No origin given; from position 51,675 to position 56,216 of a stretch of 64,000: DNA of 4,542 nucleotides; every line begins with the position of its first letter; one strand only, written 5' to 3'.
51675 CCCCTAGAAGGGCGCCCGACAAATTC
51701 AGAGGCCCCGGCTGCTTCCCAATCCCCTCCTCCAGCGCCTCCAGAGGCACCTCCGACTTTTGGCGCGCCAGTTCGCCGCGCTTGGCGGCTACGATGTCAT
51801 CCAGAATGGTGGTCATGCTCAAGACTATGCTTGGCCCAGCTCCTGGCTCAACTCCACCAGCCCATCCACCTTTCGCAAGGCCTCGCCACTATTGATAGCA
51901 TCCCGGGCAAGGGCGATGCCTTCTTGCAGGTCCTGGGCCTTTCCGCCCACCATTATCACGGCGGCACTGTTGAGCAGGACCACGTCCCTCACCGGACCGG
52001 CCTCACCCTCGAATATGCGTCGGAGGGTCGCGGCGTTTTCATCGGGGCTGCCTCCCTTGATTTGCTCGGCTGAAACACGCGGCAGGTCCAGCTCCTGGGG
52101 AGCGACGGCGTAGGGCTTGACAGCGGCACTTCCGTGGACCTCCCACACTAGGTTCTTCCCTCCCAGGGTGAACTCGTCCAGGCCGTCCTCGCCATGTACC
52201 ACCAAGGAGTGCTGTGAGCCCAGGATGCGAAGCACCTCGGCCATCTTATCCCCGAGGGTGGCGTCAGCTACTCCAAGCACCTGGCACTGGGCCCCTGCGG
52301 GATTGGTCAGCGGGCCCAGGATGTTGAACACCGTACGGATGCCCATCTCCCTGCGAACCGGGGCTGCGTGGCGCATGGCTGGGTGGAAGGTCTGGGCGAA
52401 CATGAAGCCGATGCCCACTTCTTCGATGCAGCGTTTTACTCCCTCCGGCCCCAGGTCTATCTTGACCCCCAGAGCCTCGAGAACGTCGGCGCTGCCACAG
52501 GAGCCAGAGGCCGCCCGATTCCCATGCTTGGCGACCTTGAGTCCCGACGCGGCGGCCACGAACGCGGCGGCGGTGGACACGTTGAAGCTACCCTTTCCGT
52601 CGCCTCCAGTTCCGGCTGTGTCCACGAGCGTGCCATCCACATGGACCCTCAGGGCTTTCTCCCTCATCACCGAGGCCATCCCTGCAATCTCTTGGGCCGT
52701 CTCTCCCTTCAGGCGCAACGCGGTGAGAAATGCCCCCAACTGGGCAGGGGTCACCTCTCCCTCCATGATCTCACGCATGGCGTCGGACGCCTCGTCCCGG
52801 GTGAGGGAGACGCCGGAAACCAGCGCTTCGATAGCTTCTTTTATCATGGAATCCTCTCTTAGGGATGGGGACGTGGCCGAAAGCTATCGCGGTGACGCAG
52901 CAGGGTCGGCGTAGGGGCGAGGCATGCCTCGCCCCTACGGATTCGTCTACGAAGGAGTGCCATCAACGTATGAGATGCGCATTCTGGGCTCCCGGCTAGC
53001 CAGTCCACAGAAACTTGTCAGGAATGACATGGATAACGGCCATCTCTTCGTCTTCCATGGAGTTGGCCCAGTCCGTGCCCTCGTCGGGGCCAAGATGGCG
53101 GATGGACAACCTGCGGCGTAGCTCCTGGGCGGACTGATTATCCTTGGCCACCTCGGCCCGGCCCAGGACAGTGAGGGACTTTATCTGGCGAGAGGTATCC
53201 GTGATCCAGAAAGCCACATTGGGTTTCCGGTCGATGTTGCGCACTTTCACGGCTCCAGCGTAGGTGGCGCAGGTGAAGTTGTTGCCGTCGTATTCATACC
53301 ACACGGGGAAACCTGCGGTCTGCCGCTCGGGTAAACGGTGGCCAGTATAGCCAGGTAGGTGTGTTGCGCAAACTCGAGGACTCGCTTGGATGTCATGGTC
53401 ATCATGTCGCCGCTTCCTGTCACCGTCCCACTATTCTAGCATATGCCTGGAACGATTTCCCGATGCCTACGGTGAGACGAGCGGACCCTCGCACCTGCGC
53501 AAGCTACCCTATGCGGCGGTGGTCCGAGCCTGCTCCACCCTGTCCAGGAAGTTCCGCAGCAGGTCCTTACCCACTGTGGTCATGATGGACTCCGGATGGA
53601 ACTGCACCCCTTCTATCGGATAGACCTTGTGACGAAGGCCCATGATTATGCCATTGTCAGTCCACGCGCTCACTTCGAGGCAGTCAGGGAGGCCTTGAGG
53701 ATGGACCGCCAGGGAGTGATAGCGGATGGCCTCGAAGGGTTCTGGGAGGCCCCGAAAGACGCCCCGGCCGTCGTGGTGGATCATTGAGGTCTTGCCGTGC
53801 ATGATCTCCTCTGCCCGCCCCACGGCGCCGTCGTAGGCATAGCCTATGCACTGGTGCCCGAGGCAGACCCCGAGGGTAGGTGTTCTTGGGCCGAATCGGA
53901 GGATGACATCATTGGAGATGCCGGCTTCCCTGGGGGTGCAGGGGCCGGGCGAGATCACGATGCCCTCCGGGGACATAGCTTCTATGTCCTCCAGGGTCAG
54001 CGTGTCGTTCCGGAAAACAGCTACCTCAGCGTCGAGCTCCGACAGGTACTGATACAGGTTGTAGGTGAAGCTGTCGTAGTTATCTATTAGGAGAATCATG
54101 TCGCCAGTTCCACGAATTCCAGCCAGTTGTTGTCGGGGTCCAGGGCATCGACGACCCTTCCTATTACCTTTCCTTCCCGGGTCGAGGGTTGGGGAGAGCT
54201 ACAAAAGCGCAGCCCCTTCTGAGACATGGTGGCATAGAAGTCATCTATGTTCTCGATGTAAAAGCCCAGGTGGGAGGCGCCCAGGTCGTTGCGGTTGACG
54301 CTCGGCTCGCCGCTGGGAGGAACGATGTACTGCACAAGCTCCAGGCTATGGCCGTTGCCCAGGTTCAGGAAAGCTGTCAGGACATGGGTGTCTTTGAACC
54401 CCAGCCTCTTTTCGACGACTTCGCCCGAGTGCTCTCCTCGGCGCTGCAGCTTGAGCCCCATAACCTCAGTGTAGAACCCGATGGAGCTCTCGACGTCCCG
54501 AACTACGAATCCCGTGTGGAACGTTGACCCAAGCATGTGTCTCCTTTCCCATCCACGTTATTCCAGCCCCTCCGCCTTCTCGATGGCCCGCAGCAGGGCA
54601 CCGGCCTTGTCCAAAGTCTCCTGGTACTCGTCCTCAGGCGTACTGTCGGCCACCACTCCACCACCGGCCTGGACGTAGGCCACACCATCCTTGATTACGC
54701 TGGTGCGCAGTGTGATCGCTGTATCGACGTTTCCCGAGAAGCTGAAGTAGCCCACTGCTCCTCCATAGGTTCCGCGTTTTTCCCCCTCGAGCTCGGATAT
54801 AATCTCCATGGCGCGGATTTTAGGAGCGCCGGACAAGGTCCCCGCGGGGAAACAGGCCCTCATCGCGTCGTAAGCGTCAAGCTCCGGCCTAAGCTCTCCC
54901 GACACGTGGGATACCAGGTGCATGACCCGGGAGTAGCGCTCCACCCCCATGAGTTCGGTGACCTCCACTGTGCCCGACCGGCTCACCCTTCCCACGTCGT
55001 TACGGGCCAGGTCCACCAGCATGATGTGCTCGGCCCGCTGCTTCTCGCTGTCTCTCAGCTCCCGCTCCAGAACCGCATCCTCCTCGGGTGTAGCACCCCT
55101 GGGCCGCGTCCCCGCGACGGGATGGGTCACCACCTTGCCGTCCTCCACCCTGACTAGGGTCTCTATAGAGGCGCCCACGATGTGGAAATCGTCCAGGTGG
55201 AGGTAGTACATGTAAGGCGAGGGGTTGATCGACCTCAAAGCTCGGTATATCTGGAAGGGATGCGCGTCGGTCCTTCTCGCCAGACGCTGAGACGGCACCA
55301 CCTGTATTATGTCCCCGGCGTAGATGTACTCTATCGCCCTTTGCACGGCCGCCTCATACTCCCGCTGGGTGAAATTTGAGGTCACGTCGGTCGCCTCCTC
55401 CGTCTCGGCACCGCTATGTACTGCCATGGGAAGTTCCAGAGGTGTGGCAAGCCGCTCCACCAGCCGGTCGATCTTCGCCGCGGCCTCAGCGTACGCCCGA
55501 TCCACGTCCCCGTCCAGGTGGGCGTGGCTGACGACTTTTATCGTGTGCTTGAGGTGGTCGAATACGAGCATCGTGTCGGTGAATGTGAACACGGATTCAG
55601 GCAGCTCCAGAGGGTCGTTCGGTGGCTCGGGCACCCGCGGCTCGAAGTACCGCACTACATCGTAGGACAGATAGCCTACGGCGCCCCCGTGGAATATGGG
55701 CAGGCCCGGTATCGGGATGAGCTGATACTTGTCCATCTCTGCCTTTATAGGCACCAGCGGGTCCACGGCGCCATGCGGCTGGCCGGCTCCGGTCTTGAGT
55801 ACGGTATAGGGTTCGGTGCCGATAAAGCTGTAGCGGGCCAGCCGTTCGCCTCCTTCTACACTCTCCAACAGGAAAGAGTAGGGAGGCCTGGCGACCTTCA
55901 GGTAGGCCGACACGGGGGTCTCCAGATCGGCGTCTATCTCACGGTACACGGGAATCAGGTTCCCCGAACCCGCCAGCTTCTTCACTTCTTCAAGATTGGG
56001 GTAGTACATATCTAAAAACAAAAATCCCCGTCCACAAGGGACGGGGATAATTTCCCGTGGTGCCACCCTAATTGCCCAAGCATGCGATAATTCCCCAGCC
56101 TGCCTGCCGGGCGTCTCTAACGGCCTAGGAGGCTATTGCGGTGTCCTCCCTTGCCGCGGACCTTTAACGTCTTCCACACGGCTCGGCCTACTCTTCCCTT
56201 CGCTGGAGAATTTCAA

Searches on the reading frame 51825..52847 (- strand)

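Call 50: search_protein_families(library=pfam, proteins=[window:51825-52847:-], max_evalue=0.00001)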
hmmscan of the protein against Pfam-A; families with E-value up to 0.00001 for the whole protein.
window:51825-52847:- (340 aa): 2 families
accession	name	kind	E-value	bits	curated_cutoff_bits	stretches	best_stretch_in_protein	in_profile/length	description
PF00591.27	Glycos_transf_3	-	5.6e-95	318.2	27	1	73-324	3-253/253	Glycosyl transferase family, a/b domain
PF02885.22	Glycos_trans_3N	-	7.5e-27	93.3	26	1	3-65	1-63/63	Glycosyl transferase family, helical bundle domain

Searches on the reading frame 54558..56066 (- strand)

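Call 51: search_protein_families(library=pfam, proteins=[window:54558-56066:-], max_evalue=0.00001)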
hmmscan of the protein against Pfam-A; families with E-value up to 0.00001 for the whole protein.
window:54558-56066:- (502 aa): 2 families
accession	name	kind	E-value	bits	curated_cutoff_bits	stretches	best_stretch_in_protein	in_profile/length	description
PF00425.24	Chorismate_bind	-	3e-93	312.5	27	1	234-487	2-257/257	chorismate binding enzyme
PF04715.19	Anth_synt_I_N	-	5.8e-32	111.3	23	1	47-176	1-138/140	Anthranilate synthase component I, N terminal region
